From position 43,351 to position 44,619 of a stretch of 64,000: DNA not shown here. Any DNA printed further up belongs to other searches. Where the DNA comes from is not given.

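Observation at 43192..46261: Second tRNA-flanked block (tRNA-Thr) encoding three consecutive secreted proteins, including an S1 trypsin-like protease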

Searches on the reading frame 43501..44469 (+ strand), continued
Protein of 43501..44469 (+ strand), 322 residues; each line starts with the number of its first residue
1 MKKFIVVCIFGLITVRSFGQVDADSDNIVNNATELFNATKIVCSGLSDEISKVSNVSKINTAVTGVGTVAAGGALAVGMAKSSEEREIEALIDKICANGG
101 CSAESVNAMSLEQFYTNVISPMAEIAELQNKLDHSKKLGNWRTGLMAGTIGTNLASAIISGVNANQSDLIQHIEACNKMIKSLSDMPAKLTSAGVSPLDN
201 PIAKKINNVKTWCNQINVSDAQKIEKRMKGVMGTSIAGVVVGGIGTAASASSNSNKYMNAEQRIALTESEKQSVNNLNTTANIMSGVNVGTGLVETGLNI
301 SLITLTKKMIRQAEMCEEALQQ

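Call 56: search_protein_families(library=pfam, alignment_id=A3, max_evalue=1)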
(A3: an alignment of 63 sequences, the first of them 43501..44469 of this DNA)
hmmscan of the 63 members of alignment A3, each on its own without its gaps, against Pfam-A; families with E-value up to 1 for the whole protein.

A. member 1, window:43501-44469:+ (322 aa): 1 family
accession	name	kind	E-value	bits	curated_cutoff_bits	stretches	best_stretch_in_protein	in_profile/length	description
PF14748.11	P5CR_dimer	-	0.002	18.8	25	1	77-127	48-100/105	Pyrroline-5-carboxylate reductase dimerisation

B. families by the number of members that match (of 63 scanned): 144 families (the first 25 are shown)
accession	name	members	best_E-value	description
PF22116.1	DUF6944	6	0.0029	Family of unknown function (DUF6944)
PF14748.11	P5CR_dimer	3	0.002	Pyrroline-5-carboxylate reductase dimerisation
PF25592.1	DUF7937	3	0.0039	Domain of unknown function (DUF7937)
PF22107.2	Pch2_N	3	0.0085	Pch2 N-terminal domain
PF01970.21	TctA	3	0.089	Tripartite tricarboxylate transporter TctA family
PF23203.1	KIF21A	2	0.002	KIF21A-like domain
PF18476.7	PIN_8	2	0.0078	PIN like domain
PF01991.23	vATP-synt_E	2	0.0089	ATP synthase (E/31 kDa) subunit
PF01616.22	Orbi_NS3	2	0.031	Orbivirus NS3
PF01496.24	V_ATPase_I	2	0.085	V-type ATPase 116kDa subunit family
PF14015.11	DUF4231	2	0.087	Protein of unknown function (DUF4231)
PF08702.15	Fib_alpha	2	0.21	Fibrinogen alpha/beta chain family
PF04103.21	CD20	2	0.45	CD20-like family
PF08669.17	GCV_T_C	2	0.68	Glycine cleavage T-protein C-terminal barrel domain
PF08156.18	NOP5NT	1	0.0013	NOP5NT (NUC127) domain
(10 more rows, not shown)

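Call 58: search_protein_families(library=pfam, proteins=[L002:6656-7522:+, L002:7578-7913:+, L090:1221-5024:+, L092:7885-8907:+, L092:8908-10026:+, L092:11009-11371:+, L001:9897-10250:+, L092:6983-7873:+, L090:6989-7687:+, L090:5380-5898:+], max_evalue=0.05)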
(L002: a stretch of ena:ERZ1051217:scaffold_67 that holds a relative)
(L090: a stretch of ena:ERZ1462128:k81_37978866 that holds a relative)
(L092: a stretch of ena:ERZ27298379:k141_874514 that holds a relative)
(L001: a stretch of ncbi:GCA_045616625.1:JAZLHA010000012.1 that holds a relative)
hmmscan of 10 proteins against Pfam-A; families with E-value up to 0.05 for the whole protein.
L002:6656-7522:+ (288 aa): 0 families

L002:7578-7913:+ (111 aa): 0 families

L090:1221-5024:+ (1267 aa): 0 families

L092:7885-8907:+ (340 aa): 0 families

L092:8908-10026:+ (372 aa): 0 families

L092:11009-11371:+ (120 aa): 1 family
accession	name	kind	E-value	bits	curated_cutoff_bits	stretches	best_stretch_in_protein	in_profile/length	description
PF00421.24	PSII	-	0.028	13.6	25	1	18-73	325-380/500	Photosystem II protein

L001:9897-10250:+ (117 aa): 7 families
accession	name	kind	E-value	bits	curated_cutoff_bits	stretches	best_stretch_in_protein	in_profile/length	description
PF12725.13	DUF3810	-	0.0013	18.6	28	1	11-100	68-152/311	Protein of unknown function (DUF3810)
PF11902.13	DUF3422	-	0.0095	15.6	25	1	31-91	217-276/418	Protein of unknown function (DUF3422)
PF14613.12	HAM1_C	-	0.018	15.6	27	1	37-104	30-99/162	HAM1-like, C-terminal domain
PF13675.11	PilJ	-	0.021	15.3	26.6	1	42-106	40-103/114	Type IV pili methyl-accepting chemotaxis transducer N-term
PF22217.1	ACDH-11_C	-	0.025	15.3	27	1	32-79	5-53/122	Acyl-CoA dehydrogenase 11 C-terminal domain-like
PF03945.19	Endotoxin_N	-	0.029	14.5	21.3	1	28-78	40-90/223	delta endotoxin, N-terminal domain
PF10303.14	DUF2408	-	0.032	15.2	25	1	31-100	56-119/130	Protein of unknown function (DUF2408)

L092:6983-7873:+ (296 aa): 0 families

L090:6989-7687:+ (232 aa): 1 family
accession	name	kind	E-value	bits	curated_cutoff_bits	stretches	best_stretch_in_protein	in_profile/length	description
PF22017.1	HP1454-like_C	-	0.0037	17.8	27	1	48-100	36-92/93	LPP20 lipofamily protein, C-terminal domain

L090:5380-5898:+ (172 aa): 0 families

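Call 65: find_related_loci(query=A1, collection=viral_contigs, flank=8000)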
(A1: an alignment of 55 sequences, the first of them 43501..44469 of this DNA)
Query A1 (322 aa) in viral_contigs; peptide patterns used: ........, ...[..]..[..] (x = any residue, [..] = any of these).
125 stretches matched a pattern, but none encodes a relative of the query by tblastn (E <= 1e-3).

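Call 66: search_dna_similar(query=window:43501-44469:+, collection=phages, mode=protein, max_evalue=0.001)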
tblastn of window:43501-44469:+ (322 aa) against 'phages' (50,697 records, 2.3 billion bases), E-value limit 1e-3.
No match.

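Call 67: search_dna_similar(query=window:43501-44469:+, collection=plasmids, mode=protein, max_evalue=0.001)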
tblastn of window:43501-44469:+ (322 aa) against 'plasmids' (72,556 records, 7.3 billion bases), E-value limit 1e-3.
No match.

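Call 80: fold_search(model_id=the predicted structure, library=pdb)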
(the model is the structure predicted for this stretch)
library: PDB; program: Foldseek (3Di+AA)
matches with E <= 10: 181; with E <= 0.001: 0
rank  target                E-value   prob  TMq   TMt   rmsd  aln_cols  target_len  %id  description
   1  4tql_B                2.4e-01  0.23  0.15  0.19  32.4       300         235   11  Computationally designed three helix bundle (released 2014-10-15)
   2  4tql_A                3.6e-01  0.47  0.22  0.28  32.0       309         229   11  Computationally designed three helix bundle (released 2014-10-15)
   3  7rtv_A                4.9e-01  0.12  0.16  0.14  25.8       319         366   11  Cryo-EM structure of monomeric TTYH2 (released 2021-09-22)
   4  6u1s_A                1.0e+00  0.09  0.16  0.17  29.1       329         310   13  Cryo-EM structure of a de novo designed 16-helix transmembrane nanopore, TMHC8_R. (released 2020-08-19)
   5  7p3r_B                1.1e+00  0.07  0.14  0.14  39.4       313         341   13  Helical structure of the toxin MakA from Vibrio cholera (released 2022-02-23)
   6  6ixv_C                1.2e+00  0.23  0.22  0.30  20.8       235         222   12  Crystal structure of SH3BP5-Rab11a (released 2019-03-20)
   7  5sxe_B                1.4e+00  0.14  0.13  0.17  19.5       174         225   13  Crystal Structure of PI3Kalpha in complex with fragments 19 and 28 (released 2017-02-15)
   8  2ch7_B                1.4e+00  0.07  0.16  0.17  68.5       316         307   13  Crystal structure of the cytoplasmic domain of a bacterial chemoreceptor from Thermotoga maritima (released 2006-04-18)
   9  7rtt_A                1.5e+00  0.08  0.19  0.16  28.2       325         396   10  Cryo-EM structure of a TTYH2 cis-dimer (released 2021-08-25)
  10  6djl_C                1.6e+00  0.09  0.16  0.20  22.1       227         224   11  Crystal structure of the Rab11 GEF SH3BP5 bound to nucleotide free Rab11A (released 2018-09-26)
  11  6ixf_A                1.7e+00  0.16  0.17  0.23  17.3       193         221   12  Crystal structure of SeMet apo SH3BP5 (P41) (released 2019-03-20)
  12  8fbj                  1.9e+00  0.08  0.18  0.19  30.9       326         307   12  Improving the secretion of designed protein assemblies through negative design of cryptic transmembrane domains (released 2023-03-22)
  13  5k7v_A                1.9e+00  0.08  0.15  0.17  28.5       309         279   11  Computational Design of Self-Assembling Cyclic Protein Homooligomers (released 2017-04-12)
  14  4ilo_A                2.0e+00  0.20  0.23  0.29  19.9       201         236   12  2.12A resolution structure of CT398 from Chlamydia trachomatis (released 2014-01-01)
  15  7tva_A                2.1e+00  0.10  0.14  0.08  23.5       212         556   10  Stat5a Core in complex with AK2292 (released 2023-02-15)
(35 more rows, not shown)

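Call 85: search_protein_families(library=pfam, proteins=[L043:880-3540:+, L072:3368-4198:+, L047:5166-6068:+, L046:2558-3643:+, L072:1385-1699:+, L072:3-1310:+, L006:9712-10257:-, L006:3719-4423:+, L051:6801-8285:+, L031:6909-8264:+], max_evalue=0.01)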
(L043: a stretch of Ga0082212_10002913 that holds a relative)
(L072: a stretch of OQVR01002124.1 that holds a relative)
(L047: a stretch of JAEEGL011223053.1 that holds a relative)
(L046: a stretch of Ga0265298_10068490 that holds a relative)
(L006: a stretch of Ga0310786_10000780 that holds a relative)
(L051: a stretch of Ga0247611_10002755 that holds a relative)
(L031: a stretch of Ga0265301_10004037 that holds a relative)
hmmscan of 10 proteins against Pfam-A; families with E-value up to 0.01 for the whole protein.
L043:880-3540:+ (887 aa): 0 families

L072:3368-4198:+ (277 aa): 1 family
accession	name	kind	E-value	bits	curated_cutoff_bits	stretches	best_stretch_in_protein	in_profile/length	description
PF01832.25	Glucosaminidase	-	5.7e-07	30.7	30.2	1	163-230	3-83/123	Mannosyl-glycoprotein endo-beta-N-acetylglucosaminidase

L047:5166-6068:+ (301 aa): 0 families

L046:2558-3643:+ (362 aa): 0 families

L072:1385-1699:+ (105 aa): 0 families

L072:3-1310:+ (436 aa): 0 families

L006:9712-10257:- (182 aa): 0 families

L006:3719-4423:+ (235 aa): 2 families
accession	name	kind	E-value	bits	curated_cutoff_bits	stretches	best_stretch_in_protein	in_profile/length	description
PF00902.23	TatC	-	5.8e-60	203.1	25.1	1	7-219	1-208/208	Sec-independent protein translocase protein (TatC)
PF24378.1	DUF7534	-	0.0042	17.7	28.4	1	197-223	14-40/57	Family of unknown function (DUF7534)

L051:6801-8285:+ (495 aa): 0 families

L031:6909-8264:+ (452 aa): 2 families
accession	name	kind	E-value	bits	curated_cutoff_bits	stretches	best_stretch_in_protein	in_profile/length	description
PF13365.12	Trypsin_2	-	2.3e-05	25.6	27.6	1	74-143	1-66/144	Trypsin-like peptidase domain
PF00089.32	Trypsin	-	0.0018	18.6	20.6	0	73-168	26-129/220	Trypsin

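Call 87: search_protein_families(library=pfam, proteins=[P0374, P0409, P0411, P0414, P0427, P0444, P0398, P0440, P0393, P0327], max_evalue=0.01)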
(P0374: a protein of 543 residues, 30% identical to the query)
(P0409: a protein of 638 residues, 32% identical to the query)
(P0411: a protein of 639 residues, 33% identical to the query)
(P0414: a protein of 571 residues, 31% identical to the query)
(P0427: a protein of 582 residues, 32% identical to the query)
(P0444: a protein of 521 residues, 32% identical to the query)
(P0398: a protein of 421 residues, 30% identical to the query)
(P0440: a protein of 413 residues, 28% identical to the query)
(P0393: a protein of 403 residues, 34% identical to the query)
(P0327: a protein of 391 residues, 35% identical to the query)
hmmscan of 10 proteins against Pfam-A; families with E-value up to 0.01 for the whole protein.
P0374 (543 aa): 0 families

P0409 (638 aa): 0 families

P0411 (639 aa): 1 family
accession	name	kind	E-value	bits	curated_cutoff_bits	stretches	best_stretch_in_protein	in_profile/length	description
PF01734.28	Patatin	-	0.002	18.8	27.7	0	62-161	24-118/191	Patatin-like phospholipase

P0414 (571 aa): 1 family
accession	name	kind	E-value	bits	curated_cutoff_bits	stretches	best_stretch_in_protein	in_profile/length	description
PF01734.28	Patatin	-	0.0028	18.3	27.7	0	62-109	24-70/191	Patatin-like phospholipase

P0427 (582 aa): 0 families

P0444 (521 aa): 0 families

P0398 (421 aa): 0 families

P0440 (413 aa): 0 families

P0393 (403 aa): 0 families

P0327 (391 aa): 0 families

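Call 95: search_protein_families(library=phrogs, proteins=[window:43501-44469:+], max_evalue=0.01)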
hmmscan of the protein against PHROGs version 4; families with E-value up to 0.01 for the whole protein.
window:43501-44469:+ (322 aa): 0 families

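Call 96: search_protein_families(library=padloc, proteins=[window:43501-44469:+], max_evalue=0.01)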
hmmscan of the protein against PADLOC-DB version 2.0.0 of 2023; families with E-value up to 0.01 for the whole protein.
window:43501-44469:+ (322 aa): 0 families

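Call 97: find_encoding_contigs(protein=P0174, flank=6000, max_places=2)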
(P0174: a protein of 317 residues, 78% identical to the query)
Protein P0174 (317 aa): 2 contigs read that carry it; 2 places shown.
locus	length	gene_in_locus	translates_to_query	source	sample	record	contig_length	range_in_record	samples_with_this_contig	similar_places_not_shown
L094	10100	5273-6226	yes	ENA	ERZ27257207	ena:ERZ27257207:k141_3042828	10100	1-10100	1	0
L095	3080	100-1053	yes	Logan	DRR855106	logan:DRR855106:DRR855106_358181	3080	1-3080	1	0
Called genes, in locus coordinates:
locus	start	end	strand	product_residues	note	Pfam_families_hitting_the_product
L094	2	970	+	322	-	?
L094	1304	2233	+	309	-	PF00056:Ldh_1_N, PF03807:F420_oxidored (weak), PF02866:Ldh_1_C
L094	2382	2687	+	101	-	PF14542:Acetyltransf_CG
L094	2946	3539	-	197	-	PF00081:Sod_Fe_N, PF02777:Sod_Fe_C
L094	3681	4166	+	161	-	PF00462:Glutaredoxin (faint)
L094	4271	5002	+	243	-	PF02674:Colicin_V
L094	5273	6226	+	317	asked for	-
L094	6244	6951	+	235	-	-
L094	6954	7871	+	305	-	PF13365:Trypsin_2 (faint)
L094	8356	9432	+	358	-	PF00145:DNA_methylase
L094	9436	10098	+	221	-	?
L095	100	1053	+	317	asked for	-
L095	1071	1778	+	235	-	-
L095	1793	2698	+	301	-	PF13365:Trypsin_2 (faint)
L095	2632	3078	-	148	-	?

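Call 98: find_encoding_contigs(protein=P0172, flank=6000, max_places=2)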
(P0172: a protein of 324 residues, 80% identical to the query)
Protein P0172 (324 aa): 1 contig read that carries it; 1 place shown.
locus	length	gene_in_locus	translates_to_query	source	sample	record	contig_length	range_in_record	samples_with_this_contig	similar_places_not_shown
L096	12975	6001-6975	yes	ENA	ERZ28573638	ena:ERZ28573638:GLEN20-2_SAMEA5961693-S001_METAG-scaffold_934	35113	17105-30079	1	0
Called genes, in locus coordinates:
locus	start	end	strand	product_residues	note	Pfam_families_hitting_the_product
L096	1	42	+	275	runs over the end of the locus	PF01553:Acyltransferase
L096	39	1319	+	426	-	PF00587:tRNA-synt_2b, PF03129:HGTP_anticodon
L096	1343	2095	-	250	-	PF01515:PTA_PTB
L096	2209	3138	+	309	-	PF00056:Ldh_1_N, PF03807:F420_oxidored, PF02866:Ldh_1_C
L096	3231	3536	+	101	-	PF14542:Acetyltransf_CG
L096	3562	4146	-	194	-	PF00081:Sod_Fe_N, PF02777:Sod_Fe_C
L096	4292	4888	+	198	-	PF00462:Glutaredoxin (faint)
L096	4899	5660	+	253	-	PF02674:Colicin_V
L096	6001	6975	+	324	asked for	-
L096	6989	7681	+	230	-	-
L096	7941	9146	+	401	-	PF01136:Peptidase_U32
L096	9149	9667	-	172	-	-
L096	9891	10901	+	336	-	-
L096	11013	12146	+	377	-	-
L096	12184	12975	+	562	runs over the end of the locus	-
